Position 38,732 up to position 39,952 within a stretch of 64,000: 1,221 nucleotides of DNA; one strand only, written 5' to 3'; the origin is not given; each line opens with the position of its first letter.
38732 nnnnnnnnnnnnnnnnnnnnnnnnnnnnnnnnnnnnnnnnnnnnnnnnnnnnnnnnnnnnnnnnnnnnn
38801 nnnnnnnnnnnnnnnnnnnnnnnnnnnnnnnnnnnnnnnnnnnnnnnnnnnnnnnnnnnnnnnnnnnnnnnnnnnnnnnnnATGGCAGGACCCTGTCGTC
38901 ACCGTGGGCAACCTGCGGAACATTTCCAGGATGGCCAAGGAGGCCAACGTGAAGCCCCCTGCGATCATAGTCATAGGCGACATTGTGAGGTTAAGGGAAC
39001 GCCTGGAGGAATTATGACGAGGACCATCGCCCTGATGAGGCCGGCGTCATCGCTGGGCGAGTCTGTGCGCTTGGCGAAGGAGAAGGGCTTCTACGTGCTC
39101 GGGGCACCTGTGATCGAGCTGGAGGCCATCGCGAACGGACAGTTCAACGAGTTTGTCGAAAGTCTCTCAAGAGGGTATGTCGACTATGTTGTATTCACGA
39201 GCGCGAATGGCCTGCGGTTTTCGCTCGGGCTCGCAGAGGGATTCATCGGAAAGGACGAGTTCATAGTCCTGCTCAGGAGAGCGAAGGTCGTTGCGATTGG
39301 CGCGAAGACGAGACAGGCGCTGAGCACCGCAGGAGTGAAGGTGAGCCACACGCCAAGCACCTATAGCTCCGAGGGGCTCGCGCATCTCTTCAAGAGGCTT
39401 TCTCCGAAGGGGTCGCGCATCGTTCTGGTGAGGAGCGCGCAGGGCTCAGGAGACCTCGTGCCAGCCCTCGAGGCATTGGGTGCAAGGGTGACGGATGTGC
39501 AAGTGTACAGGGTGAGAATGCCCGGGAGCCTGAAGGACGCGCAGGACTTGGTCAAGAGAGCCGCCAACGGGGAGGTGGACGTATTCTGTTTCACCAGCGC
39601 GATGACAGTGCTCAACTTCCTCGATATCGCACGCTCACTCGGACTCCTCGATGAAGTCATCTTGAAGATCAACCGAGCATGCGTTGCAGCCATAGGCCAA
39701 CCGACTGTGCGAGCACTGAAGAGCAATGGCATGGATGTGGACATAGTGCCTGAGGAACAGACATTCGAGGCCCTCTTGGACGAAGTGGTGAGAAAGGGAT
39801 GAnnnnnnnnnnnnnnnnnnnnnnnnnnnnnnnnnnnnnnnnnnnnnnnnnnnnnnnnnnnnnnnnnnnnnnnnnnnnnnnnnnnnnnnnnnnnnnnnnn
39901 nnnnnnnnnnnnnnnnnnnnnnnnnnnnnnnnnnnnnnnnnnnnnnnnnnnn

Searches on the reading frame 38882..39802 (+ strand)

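Call 42: search_protein_families(library=pfam, proteins=[window:38882-39802:+], max_evalue=0.001)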
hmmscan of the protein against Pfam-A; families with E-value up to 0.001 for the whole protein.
window:38882-39802:+ (306 aa): 1 family
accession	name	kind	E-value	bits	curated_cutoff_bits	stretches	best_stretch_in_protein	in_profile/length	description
PF02602.20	HEM4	-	1.9e-49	168.3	27.5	1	62-299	4-230/231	Uroporphyrinogen-III synthase HemD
